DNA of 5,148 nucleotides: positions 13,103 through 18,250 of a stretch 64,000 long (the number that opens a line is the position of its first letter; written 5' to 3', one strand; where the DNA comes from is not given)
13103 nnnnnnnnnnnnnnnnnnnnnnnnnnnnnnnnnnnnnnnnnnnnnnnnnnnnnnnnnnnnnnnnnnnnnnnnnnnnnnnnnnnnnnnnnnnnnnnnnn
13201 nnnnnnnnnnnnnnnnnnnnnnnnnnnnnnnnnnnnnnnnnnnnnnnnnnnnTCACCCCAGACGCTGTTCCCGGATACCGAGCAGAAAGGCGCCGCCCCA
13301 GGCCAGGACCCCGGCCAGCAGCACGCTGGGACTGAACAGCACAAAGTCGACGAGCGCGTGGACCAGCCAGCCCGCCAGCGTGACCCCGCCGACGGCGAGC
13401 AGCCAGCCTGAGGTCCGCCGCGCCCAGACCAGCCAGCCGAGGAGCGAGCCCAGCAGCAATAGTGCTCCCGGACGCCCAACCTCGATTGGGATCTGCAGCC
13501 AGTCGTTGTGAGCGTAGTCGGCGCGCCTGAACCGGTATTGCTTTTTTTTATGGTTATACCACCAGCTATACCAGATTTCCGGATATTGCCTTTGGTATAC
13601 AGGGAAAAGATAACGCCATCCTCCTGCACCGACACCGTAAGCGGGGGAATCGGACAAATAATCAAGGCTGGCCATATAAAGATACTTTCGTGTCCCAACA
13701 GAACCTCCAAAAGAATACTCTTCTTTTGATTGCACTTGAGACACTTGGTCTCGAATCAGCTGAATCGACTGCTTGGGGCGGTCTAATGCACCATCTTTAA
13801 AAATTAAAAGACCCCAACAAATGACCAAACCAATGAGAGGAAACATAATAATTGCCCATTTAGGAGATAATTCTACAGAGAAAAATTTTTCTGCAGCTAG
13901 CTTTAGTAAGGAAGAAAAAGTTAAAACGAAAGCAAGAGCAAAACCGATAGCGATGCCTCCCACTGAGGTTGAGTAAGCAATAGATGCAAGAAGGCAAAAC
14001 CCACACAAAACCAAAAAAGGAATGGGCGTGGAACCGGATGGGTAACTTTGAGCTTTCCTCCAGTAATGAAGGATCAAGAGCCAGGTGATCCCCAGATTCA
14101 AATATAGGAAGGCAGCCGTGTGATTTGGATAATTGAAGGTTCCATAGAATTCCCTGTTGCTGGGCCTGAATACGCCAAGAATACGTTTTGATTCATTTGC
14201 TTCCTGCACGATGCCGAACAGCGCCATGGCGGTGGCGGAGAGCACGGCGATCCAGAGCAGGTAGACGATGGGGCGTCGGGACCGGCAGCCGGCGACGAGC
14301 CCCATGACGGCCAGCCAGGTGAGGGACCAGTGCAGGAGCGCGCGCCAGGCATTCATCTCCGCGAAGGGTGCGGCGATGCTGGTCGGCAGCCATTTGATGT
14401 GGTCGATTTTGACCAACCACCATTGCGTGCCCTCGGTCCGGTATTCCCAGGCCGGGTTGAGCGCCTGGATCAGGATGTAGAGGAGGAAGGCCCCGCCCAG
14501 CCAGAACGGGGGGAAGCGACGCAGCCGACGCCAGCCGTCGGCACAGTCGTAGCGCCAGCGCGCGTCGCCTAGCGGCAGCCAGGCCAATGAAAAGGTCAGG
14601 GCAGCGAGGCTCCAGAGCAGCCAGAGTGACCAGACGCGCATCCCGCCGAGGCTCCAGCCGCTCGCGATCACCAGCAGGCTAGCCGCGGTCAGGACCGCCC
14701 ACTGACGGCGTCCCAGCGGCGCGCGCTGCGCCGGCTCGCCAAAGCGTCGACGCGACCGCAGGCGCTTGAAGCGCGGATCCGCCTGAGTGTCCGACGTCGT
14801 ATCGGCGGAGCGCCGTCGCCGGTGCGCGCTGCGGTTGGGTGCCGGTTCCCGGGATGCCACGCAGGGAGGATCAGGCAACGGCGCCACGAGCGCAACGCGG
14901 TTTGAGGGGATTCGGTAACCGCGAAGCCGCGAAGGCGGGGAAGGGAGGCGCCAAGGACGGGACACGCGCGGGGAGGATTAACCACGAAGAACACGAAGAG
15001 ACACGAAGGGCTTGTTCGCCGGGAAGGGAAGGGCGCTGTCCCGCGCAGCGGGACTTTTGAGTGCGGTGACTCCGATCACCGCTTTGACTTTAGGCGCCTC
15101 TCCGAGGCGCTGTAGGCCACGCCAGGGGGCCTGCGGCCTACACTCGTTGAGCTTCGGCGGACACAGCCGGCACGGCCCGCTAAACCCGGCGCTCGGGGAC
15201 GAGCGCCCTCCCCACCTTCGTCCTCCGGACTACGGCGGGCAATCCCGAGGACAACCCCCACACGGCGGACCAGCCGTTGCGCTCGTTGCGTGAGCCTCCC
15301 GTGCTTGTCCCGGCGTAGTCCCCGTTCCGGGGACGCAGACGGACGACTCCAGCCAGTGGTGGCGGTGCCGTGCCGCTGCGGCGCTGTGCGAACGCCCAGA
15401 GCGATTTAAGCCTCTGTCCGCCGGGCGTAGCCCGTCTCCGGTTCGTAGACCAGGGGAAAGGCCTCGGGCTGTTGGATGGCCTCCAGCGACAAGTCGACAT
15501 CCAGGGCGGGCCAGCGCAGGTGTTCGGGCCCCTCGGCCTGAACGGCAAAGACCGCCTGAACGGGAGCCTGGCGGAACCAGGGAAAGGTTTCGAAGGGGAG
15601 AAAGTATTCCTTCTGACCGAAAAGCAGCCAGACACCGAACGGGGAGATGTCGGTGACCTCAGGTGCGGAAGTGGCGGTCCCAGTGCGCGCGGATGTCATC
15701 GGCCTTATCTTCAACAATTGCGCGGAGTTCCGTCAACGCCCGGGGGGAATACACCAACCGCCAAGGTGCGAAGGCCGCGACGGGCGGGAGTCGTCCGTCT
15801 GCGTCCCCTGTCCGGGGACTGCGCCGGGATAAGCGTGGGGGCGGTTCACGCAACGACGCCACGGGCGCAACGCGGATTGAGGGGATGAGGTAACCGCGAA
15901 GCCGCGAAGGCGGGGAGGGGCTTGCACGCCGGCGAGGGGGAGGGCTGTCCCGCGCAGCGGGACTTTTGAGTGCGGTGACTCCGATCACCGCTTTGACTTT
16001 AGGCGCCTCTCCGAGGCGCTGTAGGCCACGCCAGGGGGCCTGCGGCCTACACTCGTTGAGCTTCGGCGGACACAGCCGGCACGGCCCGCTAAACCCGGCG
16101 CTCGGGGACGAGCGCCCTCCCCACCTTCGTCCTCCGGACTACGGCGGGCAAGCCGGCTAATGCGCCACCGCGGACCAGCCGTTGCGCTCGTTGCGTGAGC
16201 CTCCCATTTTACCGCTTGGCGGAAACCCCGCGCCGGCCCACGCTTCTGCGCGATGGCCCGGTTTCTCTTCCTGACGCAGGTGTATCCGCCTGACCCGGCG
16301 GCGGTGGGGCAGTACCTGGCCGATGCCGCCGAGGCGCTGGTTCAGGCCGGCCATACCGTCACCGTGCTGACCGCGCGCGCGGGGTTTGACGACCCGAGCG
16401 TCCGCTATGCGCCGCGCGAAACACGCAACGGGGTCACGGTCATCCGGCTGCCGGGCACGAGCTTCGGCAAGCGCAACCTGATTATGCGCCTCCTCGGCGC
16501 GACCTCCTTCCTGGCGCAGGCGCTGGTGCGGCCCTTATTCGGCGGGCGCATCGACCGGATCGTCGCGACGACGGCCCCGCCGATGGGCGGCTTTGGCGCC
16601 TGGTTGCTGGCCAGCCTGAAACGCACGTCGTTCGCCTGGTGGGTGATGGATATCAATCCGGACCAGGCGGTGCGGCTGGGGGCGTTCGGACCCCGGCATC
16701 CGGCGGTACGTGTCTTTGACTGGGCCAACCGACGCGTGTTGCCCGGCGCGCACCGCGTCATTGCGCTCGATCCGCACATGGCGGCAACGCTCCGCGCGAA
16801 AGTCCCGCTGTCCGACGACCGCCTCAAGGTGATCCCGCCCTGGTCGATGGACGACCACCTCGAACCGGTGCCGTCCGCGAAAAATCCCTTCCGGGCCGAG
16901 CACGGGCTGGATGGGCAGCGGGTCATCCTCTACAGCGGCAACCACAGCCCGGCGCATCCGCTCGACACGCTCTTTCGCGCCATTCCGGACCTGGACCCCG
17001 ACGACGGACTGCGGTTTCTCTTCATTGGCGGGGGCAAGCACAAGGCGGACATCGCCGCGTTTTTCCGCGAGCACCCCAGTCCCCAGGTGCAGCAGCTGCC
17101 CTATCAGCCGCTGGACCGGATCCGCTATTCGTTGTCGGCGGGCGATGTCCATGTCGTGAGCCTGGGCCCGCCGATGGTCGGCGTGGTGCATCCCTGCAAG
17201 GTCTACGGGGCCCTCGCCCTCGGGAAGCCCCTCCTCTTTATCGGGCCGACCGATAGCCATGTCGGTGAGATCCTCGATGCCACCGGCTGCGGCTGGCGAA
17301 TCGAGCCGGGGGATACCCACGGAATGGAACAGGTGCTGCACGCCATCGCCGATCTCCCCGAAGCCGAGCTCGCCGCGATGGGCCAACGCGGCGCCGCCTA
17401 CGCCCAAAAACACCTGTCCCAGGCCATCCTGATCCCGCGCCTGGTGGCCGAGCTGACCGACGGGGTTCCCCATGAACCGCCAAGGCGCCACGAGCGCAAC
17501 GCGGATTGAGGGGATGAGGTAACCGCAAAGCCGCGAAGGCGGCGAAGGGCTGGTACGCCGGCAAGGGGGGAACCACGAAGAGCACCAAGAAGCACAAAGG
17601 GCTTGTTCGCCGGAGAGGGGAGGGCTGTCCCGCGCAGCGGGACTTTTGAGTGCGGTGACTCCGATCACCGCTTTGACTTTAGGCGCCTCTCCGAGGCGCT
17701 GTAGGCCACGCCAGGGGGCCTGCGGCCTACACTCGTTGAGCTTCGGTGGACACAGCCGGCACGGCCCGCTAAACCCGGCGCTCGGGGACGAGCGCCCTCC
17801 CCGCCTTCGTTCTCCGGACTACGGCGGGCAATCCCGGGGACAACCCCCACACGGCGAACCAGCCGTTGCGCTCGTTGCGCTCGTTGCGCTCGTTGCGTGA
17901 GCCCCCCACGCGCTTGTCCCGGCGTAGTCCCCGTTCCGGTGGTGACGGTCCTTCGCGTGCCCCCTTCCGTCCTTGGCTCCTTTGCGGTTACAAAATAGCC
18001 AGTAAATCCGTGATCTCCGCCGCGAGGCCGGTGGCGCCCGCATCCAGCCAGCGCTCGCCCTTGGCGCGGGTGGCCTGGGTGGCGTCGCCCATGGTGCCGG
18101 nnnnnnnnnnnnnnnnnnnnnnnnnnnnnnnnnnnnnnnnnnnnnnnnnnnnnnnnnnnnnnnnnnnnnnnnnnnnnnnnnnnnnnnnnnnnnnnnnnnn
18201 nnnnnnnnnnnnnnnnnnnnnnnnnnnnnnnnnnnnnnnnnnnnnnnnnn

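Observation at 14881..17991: Three copies of a hairpin-dense element with inverted termini bracket single-gene cassettes at the end of the glycan locus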

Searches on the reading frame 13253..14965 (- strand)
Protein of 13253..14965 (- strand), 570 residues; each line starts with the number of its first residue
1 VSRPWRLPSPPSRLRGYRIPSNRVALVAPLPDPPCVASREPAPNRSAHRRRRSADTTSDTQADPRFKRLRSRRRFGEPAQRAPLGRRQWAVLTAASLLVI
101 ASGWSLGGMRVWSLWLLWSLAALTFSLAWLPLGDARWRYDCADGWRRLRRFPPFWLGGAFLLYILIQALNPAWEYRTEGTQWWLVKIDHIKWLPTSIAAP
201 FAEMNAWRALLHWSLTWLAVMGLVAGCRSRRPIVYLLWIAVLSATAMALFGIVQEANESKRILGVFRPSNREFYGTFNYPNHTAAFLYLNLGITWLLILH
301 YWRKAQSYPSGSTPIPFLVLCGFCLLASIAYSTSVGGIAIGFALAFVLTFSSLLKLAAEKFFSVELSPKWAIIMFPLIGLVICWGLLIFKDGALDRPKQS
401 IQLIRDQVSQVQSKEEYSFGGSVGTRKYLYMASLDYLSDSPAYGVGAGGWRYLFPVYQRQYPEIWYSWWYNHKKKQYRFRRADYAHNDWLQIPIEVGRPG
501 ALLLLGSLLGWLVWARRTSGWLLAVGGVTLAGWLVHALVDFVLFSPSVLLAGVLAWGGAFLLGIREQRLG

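Call 12: search_protein_families(library=pfam, proteins=[window:13253-14965:-], max_evalue=0.01)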
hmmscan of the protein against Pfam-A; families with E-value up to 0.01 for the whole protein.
window:13253-14965:- (570 aa): 1 family
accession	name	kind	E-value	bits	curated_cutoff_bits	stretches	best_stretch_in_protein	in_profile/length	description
PF04932.20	Wzy_C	-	2.3e-13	50.6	31.7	1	323-505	8-149/149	O-Antigen ligase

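Call 72: list_cluster_members(proteins=[window:13256-14965:-, window:13256-14887:-, window:13256-14878:-, window:13256-14860:-, window:13256-14671:-, window:13256-14641:-, window:15409-15699:-, window:15409-15717:-, window:19011-19877:-])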
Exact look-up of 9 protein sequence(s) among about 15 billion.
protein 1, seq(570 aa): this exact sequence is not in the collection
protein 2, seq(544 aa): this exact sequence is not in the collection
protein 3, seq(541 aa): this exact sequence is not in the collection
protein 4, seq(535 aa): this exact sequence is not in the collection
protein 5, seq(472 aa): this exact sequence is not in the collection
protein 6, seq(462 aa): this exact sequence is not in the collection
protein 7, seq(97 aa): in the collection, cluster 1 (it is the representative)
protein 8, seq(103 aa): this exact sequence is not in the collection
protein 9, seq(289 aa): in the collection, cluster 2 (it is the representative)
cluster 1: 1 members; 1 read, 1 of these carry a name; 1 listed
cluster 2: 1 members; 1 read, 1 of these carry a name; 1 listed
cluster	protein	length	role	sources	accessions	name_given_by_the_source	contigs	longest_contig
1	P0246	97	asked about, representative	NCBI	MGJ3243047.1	MAG: DUF2442 domain-containing protein [Opitutales bacterium]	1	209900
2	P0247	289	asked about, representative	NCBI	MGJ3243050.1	MAG: creatininase family protein [Opitutales bacterium]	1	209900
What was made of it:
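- Tried and rejected: 90% clusters of DUF2442 and of the second creatininase: no relatives (call 72).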

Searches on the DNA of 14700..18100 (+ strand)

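Call 11: search_rna_families(source=window, start=14700, end=18100, threshold=evalue, max_evalue=10, show_alignments=2)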
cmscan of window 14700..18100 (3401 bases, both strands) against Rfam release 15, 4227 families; matches with E-value up to 10: 0.
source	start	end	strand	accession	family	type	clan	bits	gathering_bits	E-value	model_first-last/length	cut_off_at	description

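Call 47: search_dna_similar(query=window:14861-15370:+, collection=plasmids, mode=distant, max_evalue=0.001, max_rows=15)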
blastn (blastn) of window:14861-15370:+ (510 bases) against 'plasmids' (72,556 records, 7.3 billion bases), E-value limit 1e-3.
No match.

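Call 48: search_dna_similar(query=window:14861-15370:+, collection=phages, mode=distant, max_evalue=0.001, max_rows=15)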
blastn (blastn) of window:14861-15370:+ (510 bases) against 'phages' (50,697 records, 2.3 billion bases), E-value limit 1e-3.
No match.
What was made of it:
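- Tried and rejected: blastn (distant mode) of copy A against plasmids and phages: none (calls 47, 48).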

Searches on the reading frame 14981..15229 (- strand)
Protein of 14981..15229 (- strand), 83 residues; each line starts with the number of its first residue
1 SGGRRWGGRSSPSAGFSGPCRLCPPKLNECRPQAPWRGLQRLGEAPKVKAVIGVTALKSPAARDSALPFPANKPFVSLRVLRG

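Call 61: search_protein_representatives(protein=window:14981-15229:-)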
Query: 83 residues. Proteins with E-value up to 0.001 (for the whole library): 4; up to 1e-10: 1; up to 1e-30: 0. The best 4 are listed.
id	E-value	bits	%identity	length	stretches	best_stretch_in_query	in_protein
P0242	2.4e-14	69.3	40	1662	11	37-64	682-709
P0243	6.6e-09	51.9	37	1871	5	37-62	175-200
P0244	1.8e-04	37.7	53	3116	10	59-75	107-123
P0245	2.3e-04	37.3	48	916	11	40-66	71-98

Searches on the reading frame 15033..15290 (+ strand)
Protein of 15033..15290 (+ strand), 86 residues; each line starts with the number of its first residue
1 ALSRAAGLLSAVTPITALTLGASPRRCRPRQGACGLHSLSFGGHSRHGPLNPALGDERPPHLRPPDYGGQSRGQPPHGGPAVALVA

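Call 45: find_homologous_proteins(query=window:15033-15290:+, max_evalue=10)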
Query seq(86 aa): 11 candidates shared short words with the query, none scored E <= 10.
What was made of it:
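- The size is 340-430 bp and the block is non-coding (calls 45, 61, 72). The + frame has no hit at E<=10 among 5.8 billion proteins (call 45).
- Tried and rejected: The + frame had no hit (call 45).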

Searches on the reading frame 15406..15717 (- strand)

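Call 12: search_protein_families(library=pfam, proteins=[window:15406-15717:-], max_evalue=0.01)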
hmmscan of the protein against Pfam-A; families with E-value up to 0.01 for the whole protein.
window:15406-15717:- (103 aa): 1 family
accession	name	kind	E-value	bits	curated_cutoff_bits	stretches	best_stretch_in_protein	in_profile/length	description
PF10387.14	DUF2442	-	3.4e-10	40.4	23.9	1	20-81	3-66/72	Protein of unknown function (DUF2442)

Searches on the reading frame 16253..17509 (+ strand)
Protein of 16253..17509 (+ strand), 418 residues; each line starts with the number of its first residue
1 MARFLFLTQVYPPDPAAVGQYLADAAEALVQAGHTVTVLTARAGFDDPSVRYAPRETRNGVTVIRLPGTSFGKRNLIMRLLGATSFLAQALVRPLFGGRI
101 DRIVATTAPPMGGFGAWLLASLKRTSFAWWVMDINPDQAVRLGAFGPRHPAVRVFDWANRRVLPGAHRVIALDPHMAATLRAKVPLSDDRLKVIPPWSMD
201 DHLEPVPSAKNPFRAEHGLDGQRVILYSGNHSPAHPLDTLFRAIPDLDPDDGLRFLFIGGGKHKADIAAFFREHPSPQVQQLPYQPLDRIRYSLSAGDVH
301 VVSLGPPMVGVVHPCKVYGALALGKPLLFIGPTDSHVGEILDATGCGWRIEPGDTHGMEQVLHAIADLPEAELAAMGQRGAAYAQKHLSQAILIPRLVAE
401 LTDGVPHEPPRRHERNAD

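Call 10: find_encoding_contigs(protein=window:16253-17506:+, flank=10000, max_places=6)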
Protein window:16253-17506:+ (418 aa): no gene with exactly this product is on record in the collection.

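Call 12: search_protein_families(library=pfam, proteins=[window:16253-17509:+], max_evalue=0.01)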
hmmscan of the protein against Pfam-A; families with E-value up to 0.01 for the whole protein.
window:16253-17509:+ (418 aa): 3 families
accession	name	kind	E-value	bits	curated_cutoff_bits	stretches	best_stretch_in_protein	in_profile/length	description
PF13579.12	Glyco_trans_4_4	-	5.5e-17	63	29.7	1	18-197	3-158/158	Glycosyl transferase 4-like domain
PF13439.12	Glyco_transf_4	-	1.4e-11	45.2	28.5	1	18-196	4-164/170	Glycosyltransferase Family 4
PF00534.26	Glycos_transf_1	-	0.00078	19.5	26.4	1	213-366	5-156/172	Glycosyl transferases group 1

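Call 16: find_homologous_proteins(query=window:16253-17506:+)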
Query window:16253-17506:+ (418 aa): 1589 proteins with E <= 0.001 among 8000 candidates; the best 120 are listed.
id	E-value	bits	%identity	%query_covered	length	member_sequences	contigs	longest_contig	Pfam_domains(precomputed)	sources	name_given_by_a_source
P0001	2.6e-283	957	100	100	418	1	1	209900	PF13579.13,PF13439.13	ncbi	ncbi:MAG: glycosyltransferase family 4 protein [Opitutales bacterium]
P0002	1.6e-127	444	53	94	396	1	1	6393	PF13579.13,PF13439.13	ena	-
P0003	2.1e-127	444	52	96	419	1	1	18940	PF00534.27,PF13579.13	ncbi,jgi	jgi:colanic acid biosynthesis glycosyl transferase WcaI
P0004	4.8e-127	443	50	96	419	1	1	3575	PF00534.27,PF13579.13,PF13439.13,PF13692.13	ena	-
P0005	5.5e-125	436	53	96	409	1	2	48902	PF13579.13,PF13439.13,PF13692.13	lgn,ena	-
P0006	3.7e-124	433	51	93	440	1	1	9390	PF00534.27,PF13579.13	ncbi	-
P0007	3.9e-124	433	51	97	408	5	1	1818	PF13579.13,PF13439.13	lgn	-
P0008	1.4e-123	431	51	95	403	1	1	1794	PF00534.27,PF13579.13,PF13439.13,PF13692.13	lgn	-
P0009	1.7e-123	431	50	96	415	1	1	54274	PF00534.27,PF13579.13,PF13439.13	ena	-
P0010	1.9e-123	431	49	96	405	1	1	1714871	PF00534.27,PF13579.13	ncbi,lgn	-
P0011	2.3e-123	430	50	96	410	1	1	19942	PF00534.27,PF13579.13,PF13439.13,PF13692.13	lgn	-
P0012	4.8e-123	429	43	96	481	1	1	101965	PF13579.13,PF13439.13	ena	-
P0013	1.1e-122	428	51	96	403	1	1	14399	PF13579.13,PF13439.13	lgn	-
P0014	5.4e-122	426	53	93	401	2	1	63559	PF00534.27,PF13579.13,PF13439.13,PF13692.13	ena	-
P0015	6.9e-122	426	49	96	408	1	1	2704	PF00534.27,PF13579.13,PF13439.13,PF13692.13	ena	-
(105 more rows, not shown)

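Call 17: find_encoding_contigs(protein=P0001, flank=10000, max_places=4)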
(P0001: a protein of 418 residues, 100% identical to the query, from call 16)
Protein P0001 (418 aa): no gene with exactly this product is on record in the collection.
